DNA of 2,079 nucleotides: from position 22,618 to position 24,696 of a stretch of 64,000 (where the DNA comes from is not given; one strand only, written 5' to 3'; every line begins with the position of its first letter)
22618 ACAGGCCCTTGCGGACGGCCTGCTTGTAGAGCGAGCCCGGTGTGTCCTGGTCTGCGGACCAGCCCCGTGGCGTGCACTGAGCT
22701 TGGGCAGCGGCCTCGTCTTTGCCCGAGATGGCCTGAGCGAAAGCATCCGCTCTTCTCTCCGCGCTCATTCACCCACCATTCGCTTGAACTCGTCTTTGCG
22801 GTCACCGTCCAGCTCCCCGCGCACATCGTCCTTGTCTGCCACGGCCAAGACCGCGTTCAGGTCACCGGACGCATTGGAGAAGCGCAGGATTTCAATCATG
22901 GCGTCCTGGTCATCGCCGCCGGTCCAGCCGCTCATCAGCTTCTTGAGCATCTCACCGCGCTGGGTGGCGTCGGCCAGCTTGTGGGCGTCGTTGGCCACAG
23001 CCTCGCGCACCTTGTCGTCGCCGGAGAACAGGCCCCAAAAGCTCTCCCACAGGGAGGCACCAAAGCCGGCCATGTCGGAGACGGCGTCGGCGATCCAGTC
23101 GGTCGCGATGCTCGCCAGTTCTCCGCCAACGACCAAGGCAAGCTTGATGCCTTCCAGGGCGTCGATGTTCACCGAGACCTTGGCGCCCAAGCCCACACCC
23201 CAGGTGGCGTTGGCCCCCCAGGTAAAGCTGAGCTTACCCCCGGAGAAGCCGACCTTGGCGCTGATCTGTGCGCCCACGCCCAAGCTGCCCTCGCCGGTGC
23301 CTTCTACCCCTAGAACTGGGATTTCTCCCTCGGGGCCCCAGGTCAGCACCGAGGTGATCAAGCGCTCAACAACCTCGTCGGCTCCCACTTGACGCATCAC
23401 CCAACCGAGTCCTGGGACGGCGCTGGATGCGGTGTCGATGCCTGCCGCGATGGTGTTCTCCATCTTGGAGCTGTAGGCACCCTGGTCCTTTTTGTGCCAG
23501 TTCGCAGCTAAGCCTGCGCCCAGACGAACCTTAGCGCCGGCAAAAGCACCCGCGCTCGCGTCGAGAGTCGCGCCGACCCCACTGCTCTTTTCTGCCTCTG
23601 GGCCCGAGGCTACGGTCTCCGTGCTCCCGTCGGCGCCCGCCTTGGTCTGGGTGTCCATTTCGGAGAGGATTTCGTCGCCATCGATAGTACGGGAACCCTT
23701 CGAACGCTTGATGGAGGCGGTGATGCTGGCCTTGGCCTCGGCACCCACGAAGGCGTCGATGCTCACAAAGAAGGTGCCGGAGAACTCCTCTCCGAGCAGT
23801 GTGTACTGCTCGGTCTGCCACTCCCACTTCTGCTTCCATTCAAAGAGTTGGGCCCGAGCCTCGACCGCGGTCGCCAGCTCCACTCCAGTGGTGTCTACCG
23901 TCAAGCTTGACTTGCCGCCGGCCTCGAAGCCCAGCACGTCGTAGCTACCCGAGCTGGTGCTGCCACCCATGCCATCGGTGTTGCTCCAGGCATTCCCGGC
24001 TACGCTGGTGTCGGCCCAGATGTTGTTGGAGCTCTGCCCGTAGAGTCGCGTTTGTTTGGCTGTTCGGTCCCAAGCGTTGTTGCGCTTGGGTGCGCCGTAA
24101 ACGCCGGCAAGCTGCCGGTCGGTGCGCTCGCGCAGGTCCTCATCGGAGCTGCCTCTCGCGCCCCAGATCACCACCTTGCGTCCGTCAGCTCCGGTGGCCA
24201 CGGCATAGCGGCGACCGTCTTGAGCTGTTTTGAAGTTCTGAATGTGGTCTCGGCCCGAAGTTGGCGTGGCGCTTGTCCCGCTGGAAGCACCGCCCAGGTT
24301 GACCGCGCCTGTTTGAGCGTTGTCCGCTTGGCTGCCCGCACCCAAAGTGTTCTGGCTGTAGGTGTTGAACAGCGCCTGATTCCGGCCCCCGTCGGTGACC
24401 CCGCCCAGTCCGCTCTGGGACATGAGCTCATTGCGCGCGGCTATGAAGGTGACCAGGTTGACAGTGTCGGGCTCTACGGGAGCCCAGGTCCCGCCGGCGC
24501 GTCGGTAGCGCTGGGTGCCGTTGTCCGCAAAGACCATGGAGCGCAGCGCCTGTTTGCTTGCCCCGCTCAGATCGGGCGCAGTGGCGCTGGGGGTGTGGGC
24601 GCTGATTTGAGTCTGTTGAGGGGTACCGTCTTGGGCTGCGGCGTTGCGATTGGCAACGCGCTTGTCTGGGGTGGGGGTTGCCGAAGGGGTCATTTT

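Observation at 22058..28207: Orphan tandem-DUF4157 giant protein inside a translationally coupled four-gene module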

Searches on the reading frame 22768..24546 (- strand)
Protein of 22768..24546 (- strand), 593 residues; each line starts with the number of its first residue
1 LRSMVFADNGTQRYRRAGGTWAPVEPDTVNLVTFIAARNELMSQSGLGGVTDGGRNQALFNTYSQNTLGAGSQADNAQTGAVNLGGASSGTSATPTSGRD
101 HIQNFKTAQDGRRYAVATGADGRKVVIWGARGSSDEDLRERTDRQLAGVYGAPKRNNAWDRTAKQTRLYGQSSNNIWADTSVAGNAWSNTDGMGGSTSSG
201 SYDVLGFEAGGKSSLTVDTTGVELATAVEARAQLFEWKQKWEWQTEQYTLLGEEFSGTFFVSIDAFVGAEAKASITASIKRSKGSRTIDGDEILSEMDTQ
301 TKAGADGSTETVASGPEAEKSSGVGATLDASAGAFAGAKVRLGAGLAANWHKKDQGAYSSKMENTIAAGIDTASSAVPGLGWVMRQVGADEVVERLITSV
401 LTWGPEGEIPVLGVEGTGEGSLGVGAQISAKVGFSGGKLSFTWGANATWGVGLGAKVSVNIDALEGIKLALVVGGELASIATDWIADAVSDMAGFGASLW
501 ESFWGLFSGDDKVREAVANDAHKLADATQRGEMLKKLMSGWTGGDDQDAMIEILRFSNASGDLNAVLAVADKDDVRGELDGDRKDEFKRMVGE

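Call 32: find_homologous_proteins(query=window:22768-24546:-)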
Query seq(593 aa): 8000 candidates shared short words with the query, none scored E <= 0.001.

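Call 38: search_protein_representatives(protein=window:22768-24546:-)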
Query: 593 residues. Proteins with E-value up to 0.001 (for the whole library): 96; up to 1e-10: 48; up to 1e-30: 25. The best 96 are listed.
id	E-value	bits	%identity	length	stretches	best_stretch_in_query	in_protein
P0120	0.0e+00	1690.1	69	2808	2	1-593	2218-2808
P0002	0.0e+00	1158.7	53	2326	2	1-591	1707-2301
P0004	9.7e-111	387.7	43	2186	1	61-592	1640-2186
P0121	5.0e-80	286.3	34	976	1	5-592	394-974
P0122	2.9e-77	277.2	38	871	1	178-592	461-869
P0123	1.8e-71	258.1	36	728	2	99-571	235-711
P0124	2.9e-67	244.2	37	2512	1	87-592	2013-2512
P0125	2.7e-66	241.0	37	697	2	330-592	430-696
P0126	6.9e-66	239.7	36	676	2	330-591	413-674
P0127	1.8e-60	221.8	36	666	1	191-592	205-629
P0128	2.1e-59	218.3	34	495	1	175-592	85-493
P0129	3.5e-57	210.9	39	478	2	321-585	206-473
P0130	8.3e-55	203.1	33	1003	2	116-581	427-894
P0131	4.0e-54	200.8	37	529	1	188-591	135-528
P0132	4.3e-53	197.4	37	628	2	326-567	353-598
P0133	3.2e-52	194.5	33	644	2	220-592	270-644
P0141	6.0e-39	150.7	29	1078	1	200-589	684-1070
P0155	2.4e-15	72.8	29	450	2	329-514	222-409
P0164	5.4e-12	61.7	29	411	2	327-484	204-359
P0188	1.4e-06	43.8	28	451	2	299-481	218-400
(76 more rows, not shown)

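Call 40: search_protein_families(library=pfam, alignment_id=A1, max_evalue=0.001)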
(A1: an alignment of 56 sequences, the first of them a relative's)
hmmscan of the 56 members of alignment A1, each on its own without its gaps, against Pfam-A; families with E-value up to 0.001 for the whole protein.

A. member 1, P0121 (976 aa): 1 family
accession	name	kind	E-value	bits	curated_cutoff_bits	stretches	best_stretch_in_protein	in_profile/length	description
PF13699.11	eCIS_core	-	4.7e-27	94.4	22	1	148-224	1-76/79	eCIS core domain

B. families by the number of members that match (of 56 scanned): 5 families
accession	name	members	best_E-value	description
PF13699.11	eCIS_core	11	3.4e-30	eCIS core domain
PF07737.17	ATLF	1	1e-11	Anthrax toxin lethal factor, N- and C-terminal domain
PF05823.17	Gp-FAR-1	1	6e-06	Nematode fatty acid retinoid binding protein (Gp-FAR-1)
PF21523.3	ParM_N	1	4.1e-05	Plasmid segregation protein ParM, C-terminal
PF11343.13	DUF3145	1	9.9e-05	Protein of unknown function (DUF3145)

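Call 52: predict_structure(alignment_id=A2)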
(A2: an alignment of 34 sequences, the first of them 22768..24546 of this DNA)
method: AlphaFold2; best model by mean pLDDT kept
length: 593 residues; sequences in the alignment: 34
mean_pLDDT: 77.8   pTM: 0.58
mean pLDDT of the five models: 77.8, 75.0, 74.7, 73.1, 70.7
residues with pLDDT >= 90: 252; 70-90: 187; 50-70: 51; < 50: 103
segments of 3 or more residues with pLDDT < 50: 48-99, 151-175, 297-321
pLDDT, mean of each block of 10 residues (from residue 1): 70 78 75 79 62 39 37 32 32 40 82 89 89 92 82 41 41 52 89 94 87 82 86 93 95 95 94 86 59 54 37 36 77 93 95 93 87 86 83 77 89 94 93 89 92 94 91 81 73 61 72 93 93 95 96 97 97 97 97 94
secondary structure, 60 per line:
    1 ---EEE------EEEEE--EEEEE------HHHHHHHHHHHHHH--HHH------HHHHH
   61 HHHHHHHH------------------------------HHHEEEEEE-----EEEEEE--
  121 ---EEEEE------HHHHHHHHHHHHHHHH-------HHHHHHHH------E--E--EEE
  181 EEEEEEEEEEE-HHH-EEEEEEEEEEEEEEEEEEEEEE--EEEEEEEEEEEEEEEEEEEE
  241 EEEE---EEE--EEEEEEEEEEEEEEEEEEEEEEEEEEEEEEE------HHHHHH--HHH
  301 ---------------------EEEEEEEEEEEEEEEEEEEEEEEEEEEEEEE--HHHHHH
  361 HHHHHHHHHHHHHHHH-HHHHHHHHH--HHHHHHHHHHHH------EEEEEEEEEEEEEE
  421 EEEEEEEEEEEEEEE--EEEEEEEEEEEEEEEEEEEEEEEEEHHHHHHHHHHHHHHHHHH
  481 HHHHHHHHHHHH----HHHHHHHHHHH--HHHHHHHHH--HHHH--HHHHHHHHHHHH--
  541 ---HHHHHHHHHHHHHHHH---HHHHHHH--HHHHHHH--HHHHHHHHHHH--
elements in order: E4-6 E13-17 E20-24 H31-44 H56-68 E102-107 E113-118 E124-128 H135-150 H158-165 E178-191 E197-218 E221-244 E248-250 E253-283 H290-295 E322-352 H355-376 H378-386 H389-400 E407-435 E438-462 H463-492 H497-507 H510-518 H521-524 H527-538 H544-559 H563-569 H572-578 H581-591

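Call 55: fold_search(model_id=the predicted structure, library=pdb)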
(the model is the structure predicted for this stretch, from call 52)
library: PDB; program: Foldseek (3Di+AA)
matches with E <= 10: 622; with E <= 0.001: 0
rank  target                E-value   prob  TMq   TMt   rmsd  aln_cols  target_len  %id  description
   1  9p4w_A                3.5e-02  0.10  0.09  0.04  29.3       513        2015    8  Atomic model of wild type S. cerevisiae Fatty Acid Synthase (FAS) (released 2025-08-27)
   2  5ldt_A                6.2e-02  0.04  0.07  0.10  25.2       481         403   11  Crystal Structures of MOMP from Campylobacter jejuni (released 2016-10-26)
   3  9p4v_A                8.4e-02  0.07  0.09  0.04  30.0       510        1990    9  Atomic model of wild type S. cerevisiae Fatty Acid Synthase (FAS) in complex with Palmitoyl-CoA (in vitro binding) (released 2025-08-27)
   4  2uv8_G                8.4e-02  0.07  0.09  0.04  29.9       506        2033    9  Crystal structure of yeast fatty acid synthase with stalled acyl carrier protein at 3.1 angstrom resolution (released 2007-04-17)
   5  9d49_A                8.9e-02  0.07  0.09  0.04  29.7       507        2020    9  Atomic model of triple mutant S. cerevisiae Fatty Acid Synthase (FAS) in complex with Palmitoyl-CoA (in vitro binding) (released 2025-08-27)
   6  9a2x_MODEL_1_A        1.2e-01  0.03  0.05  0.06  30.2       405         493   11  Model of E. coli TolC by in-cell photo-crosslinking MS and deep learning (released 2023-02-24)
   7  1uyn                  1.3e-01  0.06  0.08  0.13  21.1       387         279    7  Translocator domain of autotransporter NalP from Neisseria meningitidis (released 2004-03-18)
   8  6ql9_I                1.3e-01  0.06  0.09  0.04  29.1       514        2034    8  Structure of Fatty acid synthase complex from Saccharomyces cerevisiae at 2.9 Angstrom (released 2020-03-18)
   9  5ldv                  1.3e-01  0.04  0.08  0.10  21.2       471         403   10  Crystal Structures of MOMP from Campylobacter jejuni (released 2016-10-26)
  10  7ueb_U                1.4e-01  0.02  0.06  0.08  23.0       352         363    7  Photosynthetic assembly of Chlorobaculum tepidum (RC-FMO2) (released 2022-10-05)
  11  8gl6_F                1.6e-01  0.04  0.07  0.10  24.6       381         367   10  The Type 9 Secretion System in vitro assembled, RemA-CTD substrate bound complex (released 2024-01-31)
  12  9h80_M                1.6e-01  0.03  0.08  0.10  24.6       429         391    9  Structure of the outer membrane exopolysaccharide transporter PelBC (released 2025-06-11)
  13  9v52_C1               1.7e-01  0.03  0.05  0.06  31.6       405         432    9  Structure of TolC and YbjP closed state complex (released 2025-11-05)
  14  4fsp                  1.7e-01  0.03  0.08  0.10  22.6       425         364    6  Crystal Structure of Pseudomonas aeruginosa OccK11 (OpdR) (released 2013-07-24)
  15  4fso_B                2.1e-01  0.02  0.06  0.09  23.6       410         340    7  Crystal Structure of Pseudomonas aeruginosa OccK10 (OpdN) (released 2013-07-24)
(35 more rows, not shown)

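Call 73: list_cluster_members(proteins=[P0121, P0122, P0123, P0127, P0129, P0133, P0155, P0164, P0188, P0141])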
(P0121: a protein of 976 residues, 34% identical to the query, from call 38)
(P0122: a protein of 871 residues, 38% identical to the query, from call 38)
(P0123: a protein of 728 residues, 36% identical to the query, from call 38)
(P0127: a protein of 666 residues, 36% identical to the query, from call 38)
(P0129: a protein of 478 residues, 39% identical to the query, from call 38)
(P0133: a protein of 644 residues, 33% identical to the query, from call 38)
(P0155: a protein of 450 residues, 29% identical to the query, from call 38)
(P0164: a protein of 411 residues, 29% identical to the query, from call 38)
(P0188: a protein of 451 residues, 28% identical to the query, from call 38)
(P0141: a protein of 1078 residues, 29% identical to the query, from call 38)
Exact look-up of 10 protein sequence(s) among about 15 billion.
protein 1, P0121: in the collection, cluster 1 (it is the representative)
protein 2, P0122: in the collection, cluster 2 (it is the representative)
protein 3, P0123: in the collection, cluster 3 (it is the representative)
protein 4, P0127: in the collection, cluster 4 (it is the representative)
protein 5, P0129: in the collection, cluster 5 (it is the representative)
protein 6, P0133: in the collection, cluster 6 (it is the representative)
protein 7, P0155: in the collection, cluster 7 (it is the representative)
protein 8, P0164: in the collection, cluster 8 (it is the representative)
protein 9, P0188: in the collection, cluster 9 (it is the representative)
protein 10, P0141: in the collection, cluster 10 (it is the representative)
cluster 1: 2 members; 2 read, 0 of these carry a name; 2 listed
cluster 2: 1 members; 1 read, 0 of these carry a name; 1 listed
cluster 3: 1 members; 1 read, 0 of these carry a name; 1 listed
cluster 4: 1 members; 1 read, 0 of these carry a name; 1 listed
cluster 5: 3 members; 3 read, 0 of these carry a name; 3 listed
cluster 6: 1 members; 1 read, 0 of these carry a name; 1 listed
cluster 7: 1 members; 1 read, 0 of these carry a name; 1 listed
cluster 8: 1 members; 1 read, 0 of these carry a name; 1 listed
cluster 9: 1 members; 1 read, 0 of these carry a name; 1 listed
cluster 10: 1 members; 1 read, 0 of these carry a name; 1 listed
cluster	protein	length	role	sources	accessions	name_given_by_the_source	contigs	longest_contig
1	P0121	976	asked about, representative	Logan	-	-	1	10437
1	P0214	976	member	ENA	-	-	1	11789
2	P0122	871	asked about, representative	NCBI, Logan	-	-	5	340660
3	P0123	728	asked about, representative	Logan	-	-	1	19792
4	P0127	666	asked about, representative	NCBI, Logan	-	-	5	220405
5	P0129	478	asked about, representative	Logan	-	-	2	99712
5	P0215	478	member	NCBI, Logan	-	-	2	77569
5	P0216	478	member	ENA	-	-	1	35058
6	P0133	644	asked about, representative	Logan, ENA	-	-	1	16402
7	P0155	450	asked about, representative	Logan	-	-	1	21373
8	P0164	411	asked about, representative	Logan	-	-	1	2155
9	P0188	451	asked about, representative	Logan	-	-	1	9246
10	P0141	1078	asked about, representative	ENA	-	-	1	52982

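Call 74: find_encoding_contigs(protein=P0127, flank=10000, max_places=1)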
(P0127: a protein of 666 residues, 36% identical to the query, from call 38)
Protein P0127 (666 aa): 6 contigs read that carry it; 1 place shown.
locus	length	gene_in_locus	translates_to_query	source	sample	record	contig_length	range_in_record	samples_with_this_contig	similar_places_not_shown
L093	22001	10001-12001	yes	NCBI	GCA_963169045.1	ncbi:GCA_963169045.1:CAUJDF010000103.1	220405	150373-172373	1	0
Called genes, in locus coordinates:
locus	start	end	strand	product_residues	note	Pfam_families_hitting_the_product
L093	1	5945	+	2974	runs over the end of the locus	PF20148:DUF6531 (weak), PF25023:TEN_YD-shell, PF05593:RHS_repeat, PF05593:RHS_repeat, PF25023:TEN_YD-shell, PF05593:RHS_repeat, PF05593:RHS_repeat, PF25023:TEN_YD-shell, +4 more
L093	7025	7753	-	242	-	-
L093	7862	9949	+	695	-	PF13191:AAA_16 (faint), PF22977:WHD, PF05496:RuvB_N (faint), PF07728:AAA_5 (faint), PF00004:AAA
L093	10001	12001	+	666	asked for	-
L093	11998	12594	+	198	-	-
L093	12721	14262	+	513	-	PF12450:vWF_A, PF00092:VWA, PF13519:VWA_2, PF13768:VWA_3, PF12034:YfbK_C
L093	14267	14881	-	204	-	-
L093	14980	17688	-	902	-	PF12770:CHAT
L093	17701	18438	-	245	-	-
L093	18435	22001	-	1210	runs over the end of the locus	PF00989:PAS, PF08447:PAS_3, PF08448:PAS_4, PF13188:PAS_8, PF13426:PAS_9, PF08448:PAS_4, PF00512:HisKA, PF02518:HATPase_c, +1 more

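Call 86: find_encoding_contigs(protein=P0122, flank=10000, max_places=1)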
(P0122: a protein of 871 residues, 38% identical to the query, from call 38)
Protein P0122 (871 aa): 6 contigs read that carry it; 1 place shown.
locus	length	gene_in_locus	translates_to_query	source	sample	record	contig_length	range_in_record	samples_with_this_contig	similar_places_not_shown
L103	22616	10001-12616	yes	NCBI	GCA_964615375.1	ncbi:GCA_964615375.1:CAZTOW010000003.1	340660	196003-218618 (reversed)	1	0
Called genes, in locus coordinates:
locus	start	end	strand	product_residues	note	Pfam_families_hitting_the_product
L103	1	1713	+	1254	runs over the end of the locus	PF00069:Pkinase, PF07714:PK_Tyr_Ser-Thr, PF13191:AAA_16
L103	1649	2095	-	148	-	-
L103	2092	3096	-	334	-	-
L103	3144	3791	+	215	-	-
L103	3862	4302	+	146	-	PF00430:ATP-synt_B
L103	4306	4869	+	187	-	PF00430:ATP-synt_B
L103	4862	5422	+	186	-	PF00213:OSCP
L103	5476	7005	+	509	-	PF02874:ATP-synt_ab_N, PF00006:ATP-synt_ab, PF00306:ATP-synt_ab_C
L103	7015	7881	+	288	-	PF00231:ATP-synt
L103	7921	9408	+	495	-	PF02874:ATP-synt_ab_N, PF00006:ATP-synt_ab, PF22919:ATP-synt_VA_C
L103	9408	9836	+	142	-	PF02823:ATP-synt_DE_N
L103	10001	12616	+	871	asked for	PF13699:eCIS_core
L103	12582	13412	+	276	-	-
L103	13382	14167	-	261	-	-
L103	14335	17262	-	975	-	PF00176:SNF2-rel_dom, PF00271:Helicase_C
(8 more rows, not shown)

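Call 98: fold_search(model_id=the predicted structure, library=viral)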
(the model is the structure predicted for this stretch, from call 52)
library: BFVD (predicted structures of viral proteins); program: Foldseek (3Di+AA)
matches with E <= 10: 776; with E <= 0.001: 0
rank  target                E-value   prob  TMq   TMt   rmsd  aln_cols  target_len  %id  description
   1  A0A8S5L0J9            1.6e-03  0.20  0.09  0.10  27.1       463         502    5  Maturation protein [ssRNA phage SRR6255746_1]
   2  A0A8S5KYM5            7.2e-03  0.09  0.08  0.08  30.4       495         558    8  Maturation protein [ssRNA phage Gerhypos.2_14]
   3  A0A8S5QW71            8.0e-03  0.08  0.06  0.07  54.5       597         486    6  Uncharacterized protein [Siphoviridae sp. ctzSN25]
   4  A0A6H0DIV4            1.1e-02  0.07  0.08  0.09  31.4       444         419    6  Uncharacterized protein [de Gerlache virus]
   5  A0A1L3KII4            1.6e-02  0.11  0.09  0.10  26.6       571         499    8  Maturation protein [Beihai levi-like virus 33]
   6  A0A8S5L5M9            1.8e-02  0.13  0.05  0.07  22.4       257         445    9  Maturation protein [ssRNA phage SRR7976325_16]
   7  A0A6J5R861            2.0e-02  0.08  0.07  0.06  28.6       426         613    7  Autotransporter beta-domain containing protein [uncultured Caudovirales phage]
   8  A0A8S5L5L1            2.1e-02  0.05  0.06  0.08  31.5       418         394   10  Maturation protein [ssRNA phage SRR7976323_2]
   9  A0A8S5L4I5            2.2e-02  0.08  0.07  0.09  28.6       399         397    8  Maturation protein (Fragment) [ssRNA phage SRR6960551_5]
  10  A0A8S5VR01            3.2e-02  0.08  0.05  0.05  43.2       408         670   12  (no name in the UniProt tables at hand)
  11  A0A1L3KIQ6            3.4e-02  0.06  0.06  0.08  32.0       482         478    8  Uncharacterized protein [Hubei levi-like virus 8]
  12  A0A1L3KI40            3.8e-02  0.04  0.06  0.08  30.8       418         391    7  Maturation protein [Changjiang levi-like virus 3]
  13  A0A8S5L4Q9            4.0e-02  0.06  0.08  0.09  30.1       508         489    9  Maturation protein [ssRNA phage SRR5466725_16]
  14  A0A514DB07            4.0e-02  0.05  0.06  0.08  29.2       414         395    7  Maturation [Leviviridae sp.]
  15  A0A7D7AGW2            4.9e-02  0.06  0.07  0.04  28.2       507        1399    9  Genome polyprotein (Fragment) [Pacific black duck aalivirus]
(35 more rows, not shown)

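Call 109: search_solved_structures(query=L093:7862-9949:+, max_evalue=1e-10)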
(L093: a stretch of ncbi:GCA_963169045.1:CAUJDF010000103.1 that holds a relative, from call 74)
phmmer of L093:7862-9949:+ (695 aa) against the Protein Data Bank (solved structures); distinct sequences matched with E-value up to 1e-10: 229 (the best 60 are shown).
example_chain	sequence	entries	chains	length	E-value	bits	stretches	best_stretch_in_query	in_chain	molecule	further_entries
6oaa_B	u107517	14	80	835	2.1e-34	122.2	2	443-669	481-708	Cell division control protein 48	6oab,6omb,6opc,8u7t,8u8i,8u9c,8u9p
8dar_A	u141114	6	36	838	2.1e-34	122.2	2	443-669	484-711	Cell division control protein 48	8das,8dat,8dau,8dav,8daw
6oa9_A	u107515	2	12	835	5.3e-34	120.8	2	491-629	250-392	Cell division control protein 48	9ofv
5g4g_A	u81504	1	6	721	1.1e-33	119.8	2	447-667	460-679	VCP-LIKE ATPASE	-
5g4f_A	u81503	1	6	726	1.1e-33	119.8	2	447-667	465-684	VCP-LIKE ATPASE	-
5vc7_A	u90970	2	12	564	1.3e-33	119.5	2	447-667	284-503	VCP-like ATPase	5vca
7wub_C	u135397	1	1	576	5.6e-33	117.4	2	445-656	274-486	Transitional endoplasmic reticulum ATPase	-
7wub_D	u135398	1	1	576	6.2e-33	117.3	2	445-651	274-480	Transitional endoplasmic reticulum ATPase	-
6mck_A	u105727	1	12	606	7.6e-33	117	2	445-651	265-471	Transitional endoplasmic reticulum ATPase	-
6chs_H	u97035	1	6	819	9.2e-33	116.7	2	491-628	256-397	Putative cell division control protein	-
7rlj_A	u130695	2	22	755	1.7e-32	115.9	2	445-651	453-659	Transitional endoplasmic reticulum ATPase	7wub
8yka_A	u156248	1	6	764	1.7e-32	115.8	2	445-651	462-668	Transitional endoplasmic reticulum ATPase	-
7rlb_A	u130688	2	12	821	1.9e-32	115.7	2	445-651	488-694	Transitional endoplasmic reticulum ATPase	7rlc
7y4w_A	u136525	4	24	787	1.9e-32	115.7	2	445-651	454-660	Transitional endoplasmic reticulum ATPase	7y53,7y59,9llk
5c18_A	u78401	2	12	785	2e-32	115.6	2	445-651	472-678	Transitional endoplasmic reticulum ATPase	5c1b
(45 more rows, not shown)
